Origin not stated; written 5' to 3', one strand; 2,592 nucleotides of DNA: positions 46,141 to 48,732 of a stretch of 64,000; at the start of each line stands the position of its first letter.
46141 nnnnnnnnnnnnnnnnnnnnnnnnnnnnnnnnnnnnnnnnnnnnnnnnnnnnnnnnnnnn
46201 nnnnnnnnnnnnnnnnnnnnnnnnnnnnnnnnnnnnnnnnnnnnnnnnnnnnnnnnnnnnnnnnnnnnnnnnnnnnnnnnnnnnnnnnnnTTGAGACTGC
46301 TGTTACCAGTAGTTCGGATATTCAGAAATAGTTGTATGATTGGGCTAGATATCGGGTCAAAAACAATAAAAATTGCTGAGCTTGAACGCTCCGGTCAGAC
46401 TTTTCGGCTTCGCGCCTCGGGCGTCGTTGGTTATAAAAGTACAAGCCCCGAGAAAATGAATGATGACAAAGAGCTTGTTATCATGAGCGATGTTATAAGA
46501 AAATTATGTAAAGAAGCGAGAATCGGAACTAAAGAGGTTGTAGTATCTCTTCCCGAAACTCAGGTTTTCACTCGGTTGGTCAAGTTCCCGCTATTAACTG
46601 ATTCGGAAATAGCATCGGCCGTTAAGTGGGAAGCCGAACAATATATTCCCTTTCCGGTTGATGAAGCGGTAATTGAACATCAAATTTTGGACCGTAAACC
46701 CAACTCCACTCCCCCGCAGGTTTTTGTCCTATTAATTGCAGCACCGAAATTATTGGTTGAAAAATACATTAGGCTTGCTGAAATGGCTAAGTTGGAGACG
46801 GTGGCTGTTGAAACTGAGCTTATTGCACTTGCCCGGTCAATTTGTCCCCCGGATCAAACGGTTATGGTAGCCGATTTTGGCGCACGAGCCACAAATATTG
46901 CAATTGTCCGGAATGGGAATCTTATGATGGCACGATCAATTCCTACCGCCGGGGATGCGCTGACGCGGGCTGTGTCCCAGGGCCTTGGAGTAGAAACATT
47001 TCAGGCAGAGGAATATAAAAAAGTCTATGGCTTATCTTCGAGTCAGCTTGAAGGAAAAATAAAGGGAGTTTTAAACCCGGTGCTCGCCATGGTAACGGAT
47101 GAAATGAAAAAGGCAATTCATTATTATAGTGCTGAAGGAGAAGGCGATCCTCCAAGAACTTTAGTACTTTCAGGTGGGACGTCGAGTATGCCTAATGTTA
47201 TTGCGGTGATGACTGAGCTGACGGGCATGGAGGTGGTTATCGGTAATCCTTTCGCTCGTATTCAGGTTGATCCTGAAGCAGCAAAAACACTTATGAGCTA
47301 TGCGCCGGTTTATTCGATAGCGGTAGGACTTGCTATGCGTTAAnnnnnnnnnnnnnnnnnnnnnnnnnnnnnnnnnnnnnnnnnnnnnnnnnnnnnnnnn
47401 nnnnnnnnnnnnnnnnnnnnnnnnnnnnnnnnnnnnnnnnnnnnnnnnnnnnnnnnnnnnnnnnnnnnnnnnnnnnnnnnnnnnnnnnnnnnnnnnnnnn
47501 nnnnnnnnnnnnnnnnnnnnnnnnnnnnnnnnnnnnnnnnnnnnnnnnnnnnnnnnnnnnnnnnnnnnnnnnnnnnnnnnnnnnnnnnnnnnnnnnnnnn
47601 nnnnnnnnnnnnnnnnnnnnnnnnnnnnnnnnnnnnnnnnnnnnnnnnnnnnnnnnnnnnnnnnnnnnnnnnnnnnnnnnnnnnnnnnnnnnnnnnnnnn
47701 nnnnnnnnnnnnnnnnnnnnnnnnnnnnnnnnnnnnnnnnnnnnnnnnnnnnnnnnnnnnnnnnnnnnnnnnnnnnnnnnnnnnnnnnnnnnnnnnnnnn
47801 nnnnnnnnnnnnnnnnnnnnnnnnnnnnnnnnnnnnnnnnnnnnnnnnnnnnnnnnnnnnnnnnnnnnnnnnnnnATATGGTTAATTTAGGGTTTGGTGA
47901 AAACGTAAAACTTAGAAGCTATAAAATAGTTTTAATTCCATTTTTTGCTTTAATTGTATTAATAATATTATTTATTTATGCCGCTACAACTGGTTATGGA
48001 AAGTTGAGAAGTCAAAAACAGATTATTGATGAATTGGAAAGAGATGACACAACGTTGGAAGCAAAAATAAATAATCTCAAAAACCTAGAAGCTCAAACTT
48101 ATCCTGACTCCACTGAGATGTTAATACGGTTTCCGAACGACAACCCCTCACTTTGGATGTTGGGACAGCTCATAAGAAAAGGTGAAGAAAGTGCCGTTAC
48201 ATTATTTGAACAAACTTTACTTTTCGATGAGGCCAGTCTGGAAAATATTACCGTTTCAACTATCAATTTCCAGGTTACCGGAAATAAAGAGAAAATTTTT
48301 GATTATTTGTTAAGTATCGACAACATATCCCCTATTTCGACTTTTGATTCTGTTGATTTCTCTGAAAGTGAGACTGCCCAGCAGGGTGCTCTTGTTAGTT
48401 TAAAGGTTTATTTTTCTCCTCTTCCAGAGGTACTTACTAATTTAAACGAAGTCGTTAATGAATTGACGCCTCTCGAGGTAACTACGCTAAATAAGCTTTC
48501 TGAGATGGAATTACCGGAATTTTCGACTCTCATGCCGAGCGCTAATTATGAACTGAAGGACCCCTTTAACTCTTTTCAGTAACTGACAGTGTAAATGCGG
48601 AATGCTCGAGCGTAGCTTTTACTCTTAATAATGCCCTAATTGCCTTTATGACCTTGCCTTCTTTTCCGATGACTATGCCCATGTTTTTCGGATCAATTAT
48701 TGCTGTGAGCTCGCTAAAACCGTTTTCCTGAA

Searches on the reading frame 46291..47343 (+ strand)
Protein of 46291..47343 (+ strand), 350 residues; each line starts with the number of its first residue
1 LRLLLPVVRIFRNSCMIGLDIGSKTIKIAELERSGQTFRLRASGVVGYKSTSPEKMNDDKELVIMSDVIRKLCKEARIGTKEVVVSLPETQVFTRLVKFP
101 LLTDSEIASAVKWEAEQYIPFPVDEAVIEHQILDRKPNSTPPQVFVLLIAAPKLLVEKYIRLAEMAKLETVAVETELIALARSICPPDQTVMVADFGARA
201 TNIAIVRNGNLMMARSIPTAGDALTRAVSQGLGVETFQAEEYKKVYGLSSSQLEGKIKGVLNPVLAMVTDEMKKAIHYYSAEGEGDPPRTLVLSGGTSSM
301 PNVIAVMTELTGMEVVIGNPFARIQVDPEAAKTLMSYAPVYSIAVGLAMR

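Call 19: search_protein_families(library=pfam, proteins=[window:46291-47343:+], max_evalue=0.01)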
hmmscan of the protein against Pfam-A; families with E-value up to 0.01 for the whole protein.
window:46291-47343:+ (350 aa): 5 families
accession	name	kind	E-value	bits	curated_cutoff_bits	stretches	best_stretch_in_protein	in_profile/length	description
PF11104.14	PilM_2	-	3.1e-50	171.5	27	1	18-350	1-338/340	Type IV pilus assembly protein PilM;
PF14450.12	FtsA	-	9.2e-16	58.8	31.8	1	193-325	2-114/127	Cell division protein FtsA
PF06723.19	MreB_Mbl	-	3e-08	33.3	27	1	189-229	145-185/327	MreB/Mbl protein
PF25216.1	Volactin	-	3.5e-05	23.9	35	0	196-346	173-316/321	Volactin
PF08841.16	DDR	-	0.0023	17.4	24.6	1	166-244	109-189/328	Diol dehydratase reactivase ATPase-like domain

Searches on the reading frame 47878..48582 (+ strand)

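Call 19: search_protein_families(library=pfam, proteins=[window:47878-48582:+], max_evalue=0.01)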
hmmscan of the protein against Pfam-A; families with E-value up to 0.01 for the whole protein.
window:47878-48582:+ (234 aa): 1 family
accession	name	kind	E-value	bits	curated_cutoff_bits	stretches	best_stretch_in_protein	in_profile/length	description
PF25686.1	Betaherpes_U91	-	0.0047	16.9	27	0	25-91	16-79/157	Betaherpesvirus U91 protein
